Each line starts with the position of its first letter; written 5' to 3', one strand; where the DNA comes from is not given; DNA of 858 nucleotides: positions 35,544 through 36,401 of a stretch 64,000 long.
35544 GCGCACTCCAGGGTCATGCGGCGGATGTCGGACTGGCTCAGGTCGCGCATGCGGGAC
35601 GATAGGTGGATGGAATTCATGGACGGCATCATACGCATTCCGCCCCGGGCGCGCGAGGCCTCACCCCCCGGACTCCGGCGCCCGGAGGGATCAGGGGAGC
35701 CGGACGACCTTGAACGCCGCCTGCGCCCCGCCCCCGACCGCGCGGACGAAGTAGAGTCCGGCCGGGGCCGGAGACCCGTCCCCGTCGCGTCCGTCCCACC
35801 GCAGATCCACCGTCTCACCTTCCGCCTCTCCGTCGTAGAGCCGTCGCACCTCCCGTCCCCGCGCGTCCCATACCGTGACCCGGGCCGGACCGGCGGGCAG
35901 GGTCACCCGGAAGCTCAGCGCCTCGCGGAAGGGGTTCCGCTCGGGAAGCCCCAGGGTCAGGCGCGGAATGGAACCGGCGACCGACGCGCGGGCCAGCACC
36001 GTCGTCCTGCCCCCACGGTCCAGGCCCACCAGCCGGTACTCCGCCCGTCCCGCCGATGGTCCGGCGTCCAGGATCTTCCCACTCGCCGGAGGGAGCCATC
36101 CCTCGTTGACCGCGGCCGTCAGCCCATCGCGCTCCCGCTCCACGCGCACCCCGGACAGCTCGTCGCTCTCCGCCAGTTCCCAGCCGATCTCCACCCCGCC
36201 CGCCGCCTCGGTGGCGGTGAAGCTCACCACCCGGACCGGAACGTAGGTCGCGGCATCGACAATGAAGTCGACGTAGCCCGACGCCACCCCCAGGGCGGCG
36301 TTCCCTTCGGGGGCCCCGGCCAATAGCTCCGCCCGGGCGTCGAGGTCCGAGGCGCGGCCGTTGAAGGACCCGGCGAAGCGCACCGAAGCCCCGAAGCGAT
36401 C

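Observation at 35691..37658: FG-GAP beta-propeller protein with a Por/T9SS-type C-terminal sorting domain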

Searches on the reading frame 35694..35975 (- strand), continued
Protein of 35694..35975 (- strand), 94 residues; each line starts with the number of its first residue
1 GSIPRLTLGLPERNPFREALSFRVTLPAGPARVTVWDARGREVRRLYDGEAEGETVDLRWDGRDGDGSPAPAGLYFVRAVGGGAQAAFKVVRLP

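Call 77: search_protein_families(library=ncbifam, proteins=[L068:15178-17826:+, L068:8183-10579:+, L068:4082-7837:+, L068:1200-3458:-, L068:3355-4068:-], max_evalue=0.00001)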
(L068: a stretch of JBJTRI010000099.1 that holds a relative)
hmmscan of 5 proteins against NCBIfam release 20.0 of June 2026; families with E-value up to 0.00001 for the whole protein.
L068:15178-17826:+ (883 aa): 2 families
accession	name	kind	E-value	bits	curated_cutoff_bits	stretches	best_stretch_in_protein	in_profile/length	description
NF033707.1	T9SS_sortase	equivalog_domain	3.9e-34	117.5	420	1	333-882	2-462/1095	type IX secretion system sortase PorU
NF052324.1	PorU_rel_Nterm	equivalog_domain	3.4e-13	48.7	450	1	418-869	80-490/879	putative type IX secretion system sortase PorU2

L068:8183-10579:+ (799 aa): 0 families

L068:4082-7837:+ (1252 aa): 2 families
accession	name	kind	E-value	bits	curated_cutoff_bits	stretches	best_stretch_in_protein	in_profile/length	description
TIGR03921.1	T7SS_mycosin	equivalog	7.8e-35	120.6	278.75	1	268-523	35-289/353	type VII secretion-associated serine protease mycosin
NF033595.1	denti_PrtP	equivalog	6.3e-12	44.9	300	1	367-519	359-502/606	dentilisin complex serine proteinase subunit PrtP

L068:1200-3458:- (753 aa): 1 family
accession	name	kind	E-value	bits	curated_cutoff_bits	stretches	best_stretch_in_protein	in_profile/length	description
TIGR03015.1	pepcterm_ATPase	hypoth_equivalog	2.3e-75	253.5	324.5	1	87-353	1-267/269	XrtA/PEP-CTERM system-associated ATPase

L068:3355-4068:- (238 aa): 8 families
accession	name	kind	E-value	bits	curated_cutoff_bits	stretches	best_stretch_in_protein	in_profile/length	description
TIGR00336.1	pyrE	equivalog_domain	8.1e-40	136.4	106.8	1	71-233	8-173/173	orotate phosphoribosyltransferase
NF004034.0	PRK05500.1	equivalog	1.1e-21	77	656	1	59-231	287-454/478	bifunctional orotidine-5'-phosphate decarboxylase/orotate phosphoribosyltransferase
NF010382.0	PRK13809.1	equivalog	7.7e-16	58.1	208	1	71-235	22-183/210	orotate phosphoribosyltransferase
TIGR01367.1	pyrE_Therm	equivalog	2e-12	47.1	150.25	1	73-229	13-161/187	orotate phosphoribosyltransferase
NF001729.0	PRK00455.1-3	equivalog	8.2e-12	45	245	1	76-206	33-162/231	orotate phosphoribosyltransferase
NF002620.0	PRK02277.1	subfamily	4.4e-08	33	115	1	83-230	51-197/201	orotate phosphoribosyltransferase-like protein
NF040646.1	HPT_Archaea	equivalog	3.6e-06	26.7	200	1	169-230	113-174/184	hypoxanthine/guanine phosphoribosyltransferase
NF005592.0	PRK07322.1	subfamily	6.7e-06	25.6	143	0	169-214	119-164/180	adenine phosphoribosyltransferase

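Call 79: find_related_loci(query=L068:16075-17826:+, collection=metagenome_contigs, flank=10000)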
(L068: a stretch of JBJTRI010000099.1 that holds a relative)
Query L068:16075-17826:+ (584 aa) in metagenome_contigs; peptide patterns used: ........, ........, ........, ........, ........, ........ (x = any residue, [..] = any of these).
176 stretches matched a pattern; 124 encode a relative of the query (tblastn E <= 1e-3); the best 80 are kept; 80 distinct loci.
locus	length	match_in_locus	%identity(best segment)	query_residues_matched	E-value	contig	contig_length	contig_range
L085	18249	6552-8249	60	16-584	0e+0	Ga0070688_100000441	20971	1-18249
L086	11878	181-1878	60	16-584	0e+0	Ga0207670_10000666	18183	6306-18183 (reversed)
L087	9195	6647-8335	51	1-583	4e-155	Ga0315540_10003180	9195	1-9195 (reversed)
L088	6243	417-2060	46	17-583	9e-139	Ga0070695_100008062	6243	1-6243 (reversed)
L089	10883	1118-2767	46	1-584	6e-138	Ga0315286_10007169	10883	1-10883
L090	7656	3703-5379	40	1-584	1e-115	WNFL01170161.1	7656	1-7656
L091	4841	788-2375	39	14-584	5e-113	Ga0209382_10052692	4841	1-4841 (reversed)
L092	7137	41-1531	32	35-584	3e-58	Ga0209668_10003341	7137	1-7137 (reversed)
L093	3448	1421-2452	30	160-565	1e-35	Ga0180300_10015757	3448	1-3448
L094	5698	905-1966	30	191-582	2e-35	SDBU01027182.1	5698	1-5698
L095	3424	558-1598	30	197-582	5e-35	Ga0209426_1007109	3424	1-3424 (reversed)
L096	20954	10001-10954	30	215-565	3e-34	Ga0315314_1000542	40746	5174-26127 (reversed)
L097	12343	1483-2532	30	157-565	2e-32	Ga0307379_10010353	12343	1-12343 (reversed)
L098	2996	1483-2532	30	157-565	2e-32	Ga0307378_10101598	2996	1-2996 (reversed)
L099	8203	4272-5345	29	160-582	2e-32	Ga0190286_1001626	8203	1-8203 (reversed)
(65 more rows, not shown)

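Call 84: search_solved_structures(query=A7, max_evalue=0.01, show_alignments=1)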
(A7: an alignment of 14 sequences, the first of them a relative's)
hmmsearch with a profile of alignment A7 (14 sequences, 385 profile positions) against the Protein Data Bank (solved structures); distinct sequences matched with E-value up to 0.01: 2.
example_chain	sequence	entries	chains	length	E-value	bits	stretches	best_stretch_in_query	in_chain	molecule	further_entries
6h3i_F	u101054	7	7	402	2.2e-158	530.6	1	10-384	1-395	PorV | Type IX secretion system protein PorV domain-containing protein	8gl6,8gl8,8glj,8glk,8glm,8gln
3dwo_X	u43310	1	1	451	0.0019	20.6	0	311-376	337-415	Probable outer membrane protein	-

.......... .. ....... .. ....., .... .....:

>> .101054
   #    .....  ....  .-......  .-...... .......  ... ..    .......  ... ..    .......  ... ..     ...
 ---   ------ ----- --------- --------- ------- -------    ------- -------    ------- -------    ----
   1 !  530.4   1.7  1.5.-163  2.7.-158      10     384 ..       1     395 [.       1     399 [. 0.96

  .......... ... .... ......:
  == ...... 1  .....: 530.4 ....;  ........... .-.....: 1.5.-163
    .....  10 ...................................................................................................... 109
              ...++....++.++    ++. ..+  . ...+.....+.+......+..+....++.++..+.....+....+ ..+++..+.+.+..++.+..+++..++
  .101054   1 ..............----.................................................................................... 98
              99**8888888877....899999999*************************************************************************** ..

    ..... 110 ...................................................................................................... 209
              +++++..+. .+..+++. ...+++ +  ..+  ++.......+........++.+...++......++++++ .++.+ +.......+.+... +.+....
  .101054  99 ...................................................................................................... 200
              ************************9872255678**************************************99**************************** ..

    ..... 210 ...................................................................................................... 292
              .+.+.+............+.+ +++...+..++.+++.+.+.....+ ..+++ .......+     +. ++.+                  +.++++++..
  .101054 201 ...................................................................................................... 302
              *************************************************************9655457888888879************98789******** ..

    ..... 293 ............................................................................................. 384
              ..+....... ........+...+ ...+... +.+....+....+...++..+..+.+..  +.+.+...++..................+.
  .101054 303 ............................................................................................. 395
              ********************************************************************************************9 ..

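Call 86: search_solved_structures(query=A8, max_evalue=1, show_alignments=1)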
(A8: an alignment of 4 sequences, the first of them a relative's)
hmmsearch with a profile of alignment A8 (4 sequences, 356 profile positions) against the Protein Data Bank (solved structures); distinct sequences matched with E-value up to 1: 4.
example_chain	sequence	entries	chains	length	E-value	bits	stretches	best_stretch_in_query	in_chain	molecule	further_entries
6h3i_F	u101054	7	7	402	6e-24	87.7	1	68-261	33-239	PorV | Type IX secretion system protein PorV domain-containing protein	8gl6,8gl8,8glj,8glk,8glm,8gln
7q97_A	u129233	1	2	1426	0.099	14.6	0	296-341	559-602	Rhs family protein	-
9vpb_AK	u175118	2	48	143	0.25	13.3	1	24-93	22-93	ATP synthase F(0) complex subunit C2, mitochondrial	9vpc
6xu8_CU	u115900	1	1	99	0.42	12.6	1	212-276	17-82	60S ribosomal protein L22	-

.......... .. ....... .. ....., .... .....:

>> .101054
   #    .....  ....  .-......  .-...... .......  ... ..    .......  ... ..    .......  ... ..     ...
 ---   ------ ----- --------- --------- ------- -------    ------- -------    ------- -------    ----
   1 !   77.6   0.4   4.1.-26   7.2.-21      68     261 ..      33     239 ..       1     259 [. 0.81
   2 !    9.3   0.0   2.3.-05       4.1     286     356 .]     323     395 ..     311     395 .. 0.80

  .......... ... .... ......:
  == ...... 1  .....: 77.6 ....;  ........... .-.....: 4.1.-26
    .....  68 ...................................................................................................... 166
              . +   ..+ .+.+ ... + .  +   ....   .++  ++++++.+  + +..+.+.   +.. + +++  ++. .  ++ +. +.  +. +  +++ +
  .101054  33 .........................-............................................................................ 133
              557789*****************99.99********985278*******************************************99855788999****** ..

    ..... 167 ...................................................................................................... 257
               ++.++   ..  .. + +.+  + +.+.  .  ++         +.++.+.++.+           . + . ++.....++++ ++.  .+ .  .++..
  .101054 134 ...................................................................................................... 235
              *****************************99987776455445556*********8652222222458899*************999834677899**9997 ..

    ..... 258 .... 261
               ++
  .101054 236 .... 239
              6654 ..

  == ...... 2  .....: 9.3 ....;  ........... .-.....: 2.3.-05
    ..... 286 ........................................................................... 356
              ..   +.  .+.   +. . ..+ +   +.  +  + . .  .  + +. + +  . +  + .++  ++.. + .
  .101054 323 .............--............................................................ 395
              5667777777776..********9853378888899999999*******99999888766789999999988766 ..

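Call 92: search_solved_structures(query=A10, max_evalue=0.01)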
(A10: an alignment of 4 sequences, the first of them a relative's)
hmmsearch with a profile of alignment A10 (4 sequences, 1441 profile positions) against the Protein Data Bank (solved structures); distinct sequences matched with E-value up to 0.01: 3.
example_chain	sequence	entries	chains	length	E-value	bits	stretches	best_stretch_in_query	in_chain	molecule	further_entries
6za2_A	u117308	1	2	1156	6.3e-59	202.4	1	685-1428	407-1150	Por secretion system protein porU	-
5mun_A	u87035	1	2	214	6.9e-11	43.2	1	56-217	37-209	Lys-gingipain W83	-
4ief_A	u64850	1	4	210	4.5e-09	37.2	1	37-225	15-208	Gingipain R2 Pro-Domain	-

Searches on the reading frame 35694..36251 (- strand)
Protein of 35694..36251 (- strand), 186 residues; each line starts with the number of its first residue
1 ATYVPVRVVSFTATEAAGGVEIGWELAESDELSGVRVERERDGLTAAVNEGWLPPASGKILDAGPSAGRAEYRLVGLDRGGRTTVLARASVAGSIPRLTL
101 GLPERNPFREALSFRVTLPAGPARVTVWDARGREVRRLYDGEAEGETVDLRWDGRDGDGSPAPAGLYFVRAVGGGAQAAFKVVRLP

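Call 34: predict_structure(alignment_id=A3)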
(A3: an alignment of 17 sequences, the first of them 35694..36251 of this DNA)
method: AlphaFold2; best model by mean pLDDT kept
length: 186 residues; sequences in the alignment: 17
mean_pLDDT: 90.7   pTM: 0.54
mean pLDDT of the five models: 90.7, 88.5, 87.3, 87.1, 86.2
residues with pLDDT >= 90: 133; 70-90: 42; 50-70: 11; < 50: 0
segments of 3 or more residues with pLDDT < 50: none
pLDDT, mean of each block of 10 residues (from residue 1): 78 85 95 96 91 96 79 95 95 71 88 92 96 98 90 97 97 92 94
secondary structure, 60 per line:
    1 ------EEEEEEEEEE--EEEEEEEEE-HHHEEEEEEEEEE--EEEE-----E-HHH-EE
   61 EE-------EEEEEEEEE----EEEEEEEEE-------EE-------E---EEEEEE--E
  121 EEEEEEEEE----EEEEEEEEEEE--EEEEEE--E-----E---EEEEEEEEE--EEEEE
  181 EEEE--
elements in order: E7-16 E19-27 E32-41 E44-47 E59-62 E70-78 E83-91 E112-117 E120-129 E134-144 E147-152 E165-173 E176-184

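Call 36: fold_search(model_id=the predicted structure, library=pdb)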
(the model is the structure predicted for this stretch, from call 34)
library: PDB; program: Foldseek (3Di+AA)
matches with E <= 10: 1826; with E <= 0.001: 171
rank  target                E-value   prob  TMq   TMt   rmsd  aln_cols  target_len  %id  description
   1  6za2_A                1.0e-07  1.00  0.41  0.10  11.2       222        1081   18  Crystal structure of dimeric latent PorU from Porphyromonas gingivalis (released 2021-09-29)
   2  6za2_B                2.4e-07  1.00  0.41  0.10  11.3       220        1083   20  Crystal structure of dimeric latent PorU from Porphyromonas gingivalis (released 2021-09-29)
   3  6gvk_A                4.4e-06  1.00  0.33  0.31  13.5       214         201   14  Second pair of Fibronectin type III domains of integrin beta4 (T1663R mutant) bound to the bullous pemphigoid antigen  (released 2019-03-20)
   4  4be5_A                5.1e-06  1.00  0.29  0.25  15.7       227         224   15  V. cholera biofilm scaffolding protein RbmA (released 2013-12-18)
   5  4kkq_A                7.7e-06  1.00  0.27  0.24  15.7       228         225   15  Crystal structure of Vibrio cholerae RbmA (crystal form 1) (released 2013-05-22)
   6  4kkq_B                1.0e-05  1.00  0.26  0.23  16.5       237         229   16  Crystal structure of Vibrio cholerae RbmA (crystal form 1) (released 2013-05-22)
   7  5n47_B                1.2e-05  1.00  0.46  0.46   8.7       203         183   13  Structure of Anticalin N7E in complex with the three-domain fragment Fn7B8 of human oncofetal fibronectin (released 2018-02-14)
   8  4gh7_B                1.4e-05  1.00  0.41  0.31   9.0       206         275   11  Crystal structure of Anticalin N7A in complex with oncofetal fibronectin fragment Fn7B8 (released 2012-12-26)
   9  6gvl_A                1.4e-05  1.00  0.35  0.33  13.8       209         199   13  Second pair of Fibronectin type III domains of integrin beta4 bound to the bullous pemphigoid antigen BP230 (BPAG1e) (released 2019-03-20)
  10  9a3v_B                1.5e-05  1.00  0.35  0.36  11.0       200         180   13  Predicted model of tissue transglutaminase 2 (TG2) in complex with plasma fibronectin type III modules 14 and 15 (FNII (released 2024-02-02)
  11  6pok                  1.7e-05  1.00  0.36  0.34  14.1       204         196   11  Crystal structure of the Robo3 FN2-3 domains (released 2020-05-06)
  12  6mfa                  2.0e-05  1.00  0.37  0.22  10.5       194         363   19  Fragment of human fibronectin containing the 4th-7th type III domains (released 2019-09-18)
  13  6xax_A                2.2e-05  1.00  0.41  0.30  10.6       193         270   12  Structure of a fragment of human fibronectin containing the 11th type III domain, extra domain A, and the 12th type II (released 2021-06-09)
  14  2gee                  2.2e-05  1.00  0.43  0.43   9.4       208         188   13  Crystal Structure of Human Type III Fibronectin Extradomain B and Domain 8 (released 2006-10-17)
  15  4be6_A                2.3e-05  1.00  0.29  0.25  16.4       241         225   15  V. cholera biofilm scaffolding protein RbmA (released 2013-12-18)
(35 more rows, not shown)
